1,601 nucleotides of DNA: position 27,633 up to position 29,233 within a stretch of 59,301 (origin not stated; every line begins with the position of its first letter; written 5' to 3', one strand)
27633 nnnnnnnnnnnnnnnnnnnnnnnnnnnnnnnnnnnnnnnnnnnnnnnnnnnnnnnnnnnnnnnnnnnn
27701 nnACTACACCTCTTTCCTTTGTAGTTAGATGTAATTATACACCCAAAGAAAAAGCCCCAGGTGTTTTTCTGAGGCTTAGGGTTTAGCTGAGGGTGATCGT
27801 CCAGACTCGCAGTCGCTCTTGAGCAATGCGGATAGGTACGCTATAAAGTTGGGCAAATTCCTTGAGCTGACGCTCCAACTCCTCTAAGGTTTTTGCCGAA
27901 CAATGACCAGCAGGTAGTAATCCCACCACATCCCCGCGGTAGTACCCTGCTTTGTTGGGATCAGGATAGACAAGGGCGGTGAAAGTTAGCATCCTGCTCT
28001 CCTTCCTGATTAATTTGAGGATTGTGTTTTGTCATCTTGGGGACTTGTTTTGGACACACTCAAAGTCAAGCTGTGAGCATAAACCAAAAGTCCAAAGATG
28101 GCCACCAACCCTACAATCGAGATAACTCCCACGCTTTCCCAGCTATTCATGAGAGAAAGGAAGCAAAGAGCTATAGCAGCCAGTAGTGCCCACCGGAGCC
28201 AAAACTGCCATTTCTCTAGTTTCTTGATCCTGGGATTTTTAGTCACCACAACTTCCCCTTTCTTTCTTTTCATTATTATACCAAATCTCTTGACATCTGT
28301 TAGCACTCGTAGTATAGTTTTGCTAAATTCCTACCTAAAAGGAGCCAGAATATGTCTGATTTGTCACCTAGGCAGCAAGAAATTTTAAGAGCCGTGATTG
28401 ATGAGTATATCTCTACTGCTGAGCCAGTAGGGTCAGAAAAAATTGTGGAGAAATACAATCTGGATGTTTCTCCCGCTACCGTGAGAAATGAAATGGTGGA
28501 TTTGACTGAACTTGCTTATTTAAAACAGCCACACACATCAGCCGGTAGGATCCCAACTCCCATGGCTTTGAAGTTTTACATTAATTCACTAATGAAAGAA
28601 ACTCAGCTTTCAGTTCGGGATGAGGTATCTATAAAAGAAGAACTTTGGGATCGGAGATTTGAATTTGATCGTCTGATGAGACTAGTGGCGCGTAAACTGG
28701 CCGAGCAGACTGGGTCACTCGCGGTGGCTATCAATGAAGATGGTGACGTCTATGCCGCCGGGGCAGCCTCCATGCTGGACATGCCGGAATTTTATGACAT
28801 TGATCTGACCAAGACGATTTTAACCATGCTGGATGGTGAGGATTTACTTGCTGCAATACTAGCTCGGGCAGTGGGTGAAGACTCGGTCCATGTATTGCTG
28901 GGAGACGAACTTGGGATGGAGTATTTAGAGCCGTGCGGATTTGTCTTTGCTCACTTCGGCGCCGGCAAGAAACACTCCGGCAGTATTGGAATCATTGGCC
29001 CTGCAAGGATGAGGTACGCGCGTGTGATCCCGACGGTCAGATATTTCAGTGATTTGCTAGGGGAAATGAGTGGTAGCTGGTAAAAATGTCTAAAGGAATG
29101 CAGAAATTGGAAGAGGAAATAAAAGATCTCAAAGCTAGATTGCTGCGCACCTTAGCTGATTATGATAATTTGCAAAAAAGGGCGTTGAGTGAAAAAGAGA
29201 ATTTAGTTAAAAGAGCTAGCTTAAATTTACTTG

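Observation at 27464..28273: Array of three small orphan ORFs separated by homologous terminators related to the 33-kb element core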

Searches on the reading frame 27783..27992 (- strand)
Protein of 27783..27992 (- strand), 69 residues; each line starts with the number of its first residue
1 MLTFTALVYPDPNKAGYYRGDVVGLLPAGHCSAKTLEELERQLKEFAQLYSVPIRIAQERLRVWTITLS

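Call 11: search_protein_families(library=pfam, max_evalue=1, proteins=[window:27783-27992:-])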
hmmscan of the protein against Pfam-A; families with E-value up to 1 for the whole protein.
window:27783-27992:- (69 aa): 0 families

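Call 12: search_protein_families(library=ncbifam, max_evalue=1, proteins=[window:27783-27992:-])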
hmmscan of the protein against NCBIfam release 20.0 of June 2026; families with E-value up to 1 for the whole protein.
window:27783-27992:- (69 aa): 1 family
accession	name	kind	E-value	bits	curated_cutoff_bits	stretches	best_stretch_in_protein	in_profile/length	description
TIGR03667.1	Rv3369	hypoth_equivalog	0.16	11.9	125.3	1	36-61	105-130/130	TIGR03667 family PPOX class F420-dependent oxidoreductase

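Call 24: search_protein_representatives(protein=window:27783-27992:-)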
Query: 69 residues. Proteins with E-value up to 0.001 (for the whole library): 3; up to 1e-10: 1; up to 1e-30: 1. The best 3 are listed.
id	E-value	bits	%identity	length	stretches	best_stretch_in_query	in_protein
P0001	5.4e-39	146.7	100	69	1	1-69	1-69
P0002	7.4e-05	39.0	47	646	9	5-30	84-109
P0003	7.9e-05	38.9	35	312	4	6-55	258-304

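Call 27: find_encoding_contigs(protein=window:27783-27992:-, flank=6000, max_places=10)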
Protein window:27783-27992:- (69 aa): 8 contigs read that carry it; 8 places shown.
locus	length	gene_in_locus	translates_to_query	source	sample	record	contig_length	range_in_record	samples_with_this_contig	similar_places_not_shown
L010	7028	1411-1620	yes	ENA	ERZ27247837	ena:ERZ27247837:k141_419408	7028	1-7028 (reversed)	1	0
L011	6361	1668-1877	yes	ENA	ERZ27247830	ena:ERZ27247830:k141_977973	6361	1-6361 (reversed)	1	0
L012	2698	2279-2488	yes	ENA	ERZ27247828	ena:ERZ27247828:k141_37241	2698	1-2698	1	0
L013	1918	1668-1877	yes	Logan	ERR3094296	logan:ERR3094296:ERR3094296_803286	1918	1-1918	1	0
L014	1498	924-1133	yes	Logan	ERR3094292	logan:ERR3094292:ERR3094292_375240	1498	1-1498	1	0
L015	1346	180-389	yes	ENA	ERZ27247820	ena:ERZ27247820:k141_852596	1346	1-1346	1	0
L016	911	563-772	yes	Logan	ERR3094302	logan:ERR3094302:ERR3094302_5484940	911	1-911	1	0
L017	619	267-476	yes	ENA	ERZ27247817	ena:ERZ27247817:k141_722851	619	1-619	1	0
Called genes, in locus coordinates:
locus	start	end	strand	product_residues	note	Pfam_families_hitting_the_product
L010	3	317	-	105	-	?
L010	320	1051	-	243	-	PF03444:WHD_HrcA (weak), PF01628:HrcA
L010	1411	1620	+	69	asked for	-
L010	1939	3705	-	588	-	PF00009:GTP_EFTU, PF03144:GTP_EFTU_D2 (weak), PF22042:EF-G_D2 (faint), PF14492:EFG_III (faint), PF16658:RF3_C (weak), PF00679:EFG_C, PF06421:LepA_C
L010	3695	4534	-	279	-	PF14528:LAGLIDADG_3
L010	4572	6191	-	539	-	PF03023:MurJ, PF01554:MatE (faint)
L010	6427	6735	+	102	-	PF01649:Ribosomal_S20p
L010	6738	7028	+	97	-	?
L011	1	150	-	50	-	?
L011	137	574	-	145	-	PF01025:GrpE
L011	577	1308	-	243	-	PF03444:WHD_HrcA (weak), PF01628:HrcA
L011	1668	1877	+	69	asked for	-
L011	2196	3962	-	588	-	PF00009:GTP_EFTU, PF03144:GTP_EFTU_D2 (weak), PF22042:EF-G_D2 (faint), PF14492:EFG_III (faint), PF16658:RF3_C (weak), PF00679:EFG_C, PF06421:LepA_C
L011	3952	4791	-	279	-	PF14528:LAGLIDADG_3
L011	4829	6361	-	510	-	?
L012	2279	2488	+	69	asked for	-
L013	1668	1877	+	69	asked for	-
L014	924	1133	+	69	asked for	-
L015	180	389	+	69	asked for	-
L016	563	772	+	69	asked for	-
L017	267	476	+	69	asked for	-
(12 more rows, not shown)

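Call 57: predict_structure(protein=window:27783-27992:-)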
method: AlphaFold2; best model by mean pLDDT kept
length: 69 residues; sequences in the alignment: 1
mean_pLDDT: 73.4   pTM: 0.54
mean pLDDT of the five models: 73.4, 72.0, 71.2, 68.7, 43.2
residues with pLDDT >= 90: 0; 70-90: 49; 50-70: 16; < 50: 4
segments of 3 or more residues with pLDDT < 50: 22-25
pLDDT, mean of each block of 10 residues (from residue 1): 74 69 52 76 82 83 79
secondary structure, 60 per line:
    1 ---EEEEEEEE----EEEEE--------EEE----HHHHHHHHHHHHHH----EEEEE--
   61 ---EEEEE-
elements in order: E4-11 E16-20 E29-31 H36-49 E54-58 E64-68

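Call 59: fold_search(model_id=the predicted structure, library=pdb)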
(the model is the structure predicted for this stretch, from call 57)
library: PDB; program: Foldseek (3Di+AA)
matches with E <= 10: 543; with E <= 0.001: 0
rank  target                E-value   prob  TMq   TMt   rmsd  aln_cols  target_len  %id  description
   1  7mp7_MODEL_1_A        3.3e-01  0.89  0.53  0.43   9.1        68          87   15  Rules for designing protein fold switches and their implications for the folding code (released 2022-05-18)
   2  1vr6_A                3.5e-01  0.80  0.47  0.12   3.0        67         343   12  Crystal structure of Phospho-2-dehydro-3-deoxyheptonate aldolase (DAHP synthase) (TM0343) from Thermotoga Maritima at  (released 2005-03-08)
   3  1vr6_C                3.9e-01  0.82  0.48  0.12   2.9        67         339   12  Crystal structure of Phospho-2-dehydro-3-deoxyheptonate aldolase (DAHP synthase) (TM0343) from Thermotoga Maritima at  (released 2005-03-08)
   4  2qn6_B                3.9e-01  0.51  0.45  0.36   5.1        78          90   10  Structure of an archaeal heterotrimeric initiation factor 2 reveals a nucleotide state between the GTP and the GDP sta (released 2007-11-06)
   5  1vr6_D                4.4e-01  0.97  0.57  0.13   1.8        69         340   12  Crystal structure of Phospho-2-dehydro-3-deoxyheptonate aldolase (DAHP synthase) (TM0343) from Thermotoga Maritima at  (released 2005-03-08)
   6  1vr6_B                5.0e-01  0.77  0.48  0.12   2.9        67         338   12  Crystal structure of Phospho-2-dehydro-3-deoxyheptonate aldolase (DAHP synthase) (TM0343) from Thermotoga Maritima at  (released 2005-03-08)
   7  4rjv_C                5.4e-01  0.91  0.55  0.49   3.0        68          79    9  Crystal Structure of a De Novo Designed Ferredoxin Fold, Northeast Structural Genomics Consortium (NESG) Target OR461 (released 2014-10-22)
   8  9qud                  5.4e-01  0.90  0.53  0.23   3.4        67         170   10  Cu(II)-bound de novo protein scaffold TFD-EH (released 2025-11-19)
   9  7vkl_A                5.4e-01  0.54  0.42  0.21   6.8        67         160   12  Crystal structure of MmIMP3-KH12 in complex with zipcode RNA (released 2022-10-05)
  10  8shm_MODEL_1_A        5.4e-01  0.28  0.37  0.41  12.3        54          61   24  The solution structure of the mini-protein EHEE_rd2_0005 (released 2024-04-17)
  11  4grs_A                5.7e-01  0.87  0.50  0.12   2.5        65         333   12  Crystal structure of a chimeric DAH7PS (released 2013-02-06)
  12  9qul                  6.1e-01  0.87  0.53  0.23   3.4        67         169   10  Zn(II)-bound de novo protein scaffold TFD-EH T87E (released 2025-11-19)
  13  9drl_B                6.1e-01  0.57  0.47  0.09  10.3        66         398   20  Cryo-EM structure of the T33-549 tetrahedral cage (released 2025-08-06)
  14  8fg6_B                6.4e-01  0.90  0.54  0.27   3.2        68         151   13  Design of amyloidogenic peptide traps (released 2024-03-20)
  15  9quo                  6.4e-01  0.87  0.53  0.23   3.4        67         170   10  Co(II)-bound de novo protein scaffold TFD-EH T87E (released 2025-11-19)
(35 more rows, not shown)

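Call 78: search_solved_structures(query=window:27783-27992:-, max_evalue=10)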
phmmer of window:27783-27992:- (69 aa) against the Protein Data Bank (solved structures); distinct sequences matched with E-value up to 10: 33.
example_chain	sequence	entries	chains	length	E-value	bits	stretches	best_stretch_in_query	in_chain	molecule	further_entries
9nvv_b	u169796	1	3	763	0.048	17.5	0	11-46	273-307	HIV envelope gp120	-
8q05_Z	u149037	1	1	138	0.51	14.2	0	24-55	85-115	CsLinker (alpha3-alpha4)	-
9dhw_A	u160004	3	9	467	0.56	14.1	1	11-48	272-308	Q23.MD39 Surface protein gp120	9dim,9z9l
9btv_A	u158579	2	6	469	0.58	14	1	11-48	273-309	Envelope glycoprotein gp120 | HIV Env gp120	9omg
9bnl_A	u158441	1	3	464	0.58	14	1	11-48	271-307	Envelope glycoprotein Gp120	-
8vfv_E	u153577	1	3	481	0.75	13.7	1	11-35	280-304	Envelope glycoprotein gp120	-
7t76_A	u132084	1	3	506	0.83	13.5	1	11-35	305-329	HIV Envelope ApexGT3 gp120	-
7t77_A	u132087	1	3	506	0.85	13.5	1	11-35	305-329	HIV Envelope ApexGT3.N130 gp120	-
1cjg_A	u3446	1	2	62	0.94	13.4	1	27-59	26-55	PROTEIN (LAC REPRESSOR)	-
7t9b_A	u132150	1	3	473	0.95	13.3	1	11-35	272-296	HIV-1 Envelope ApexGT5 gp120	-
9b8c_A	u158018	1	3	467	0.95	13.3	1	11-35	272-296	Envelope glycoprotein gp120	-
9mqg_A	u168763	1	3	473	0.96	13.3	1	11-35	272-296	Envelope glycoprotein gp120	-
7t9a_A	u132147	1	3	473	0.96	13.3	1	11-35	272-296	HIV Envelope ApexGT2 gp120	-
8f92_A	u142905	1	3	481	1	13.3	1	11-35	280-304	BG505_MD39_B11 gp120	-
7l8a_E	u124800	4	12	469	1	13.3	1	11-35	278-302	BG505 SOSIP MD39 - gp120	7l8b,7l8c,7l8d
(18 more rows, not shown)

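Call 79: search_protein_families(library=padloc, max_evalue=1, proteins=[window:27783-27992:-])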
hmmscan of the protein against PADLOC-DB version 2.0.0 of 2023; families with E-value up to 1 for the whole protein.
window:27783-27992:- (69 aa): 0 families

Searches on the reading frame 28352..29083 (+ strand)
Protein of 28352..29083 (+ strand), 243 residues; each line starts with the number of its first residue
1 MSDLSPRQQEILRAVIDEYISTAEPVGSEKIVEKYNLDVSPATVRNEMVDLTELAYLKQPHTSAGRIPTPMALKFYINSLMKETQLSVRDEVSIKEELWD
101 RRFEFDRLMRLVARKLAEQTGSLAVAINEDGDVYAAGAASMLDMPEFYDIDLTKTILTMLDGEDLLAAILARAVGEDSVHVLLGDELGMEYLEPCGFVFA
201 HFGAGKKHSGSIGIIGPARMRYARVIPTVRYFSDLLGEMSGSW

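Call 37: find_related_loci(query=window:28352-29083:+, collection=metagenome_contigs, flank=6000)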
Query window:28352-29083:+ (243 aa) in metagenome_contigs; peptide patterns used: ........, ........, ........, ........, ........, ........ (x = any residue, [..] = any of these).
256 stretches matched a pattern; 4 encode a relative of the query (tblastn E <= 1e-3); 4 distinct loci.
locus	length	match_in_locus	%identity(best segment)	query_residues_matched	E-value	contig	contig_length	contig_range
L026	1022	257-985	85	1-243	1e-159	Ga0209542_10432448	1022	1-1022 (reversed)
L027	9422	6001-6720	54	1-241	1e-88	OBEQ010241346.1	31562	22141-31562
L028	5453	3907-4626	49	1-243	5e-79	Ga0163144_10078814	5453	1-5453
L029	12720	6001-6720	49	3-243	2e-72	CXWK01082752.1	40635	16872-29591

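Call 81: find_encoding_contigs(protein=L026:257-985:+, flank=8000, max_places=10)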
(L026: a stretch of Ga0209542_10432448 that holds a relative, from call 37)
Protein L026:257-985:+ (243 aa): 3 contigs read that carry it; 3 places shown.
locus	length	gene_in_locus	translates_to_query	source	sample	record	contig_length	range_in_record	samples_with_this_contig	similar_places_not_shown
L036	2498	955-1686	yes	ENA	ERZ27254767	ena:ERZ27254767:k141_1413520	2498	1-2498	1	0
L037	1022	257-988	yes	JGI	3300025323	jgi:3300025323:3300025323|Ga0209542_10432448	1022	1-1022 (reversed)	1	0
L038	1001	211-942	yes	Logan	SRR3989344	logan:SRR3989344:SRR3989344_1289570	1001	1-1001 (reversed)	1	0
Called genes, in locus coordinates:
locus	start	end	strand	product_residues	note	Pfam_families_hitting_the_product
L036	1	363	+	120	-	?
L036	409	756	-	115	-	-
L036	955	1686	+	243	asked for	PF03444:WHD_HrcA (weak), PF01628:HrcA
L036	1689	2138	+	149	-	PF01025:GrpE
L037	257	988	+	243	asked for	PF03444:WHD_HrcA (weak), PF01628:HrcA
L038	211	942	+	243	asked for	PF03444:WHD_HrcA (weak), PF01628:HrcA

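Call 97: find_homologous_proteins(query=L036:409-756:-, max_evalue=0.01)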
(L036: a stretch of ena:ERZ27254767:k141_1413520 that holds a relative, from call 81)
Query L036:409-756:- (115 aa): 1 proteins with E <= 0.01 among 12 candidates.
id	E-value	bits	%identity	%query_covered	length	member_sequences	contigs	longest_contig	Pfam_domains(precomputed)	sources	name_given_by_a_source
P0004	7.3e-68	243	100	100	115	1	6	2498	-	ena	-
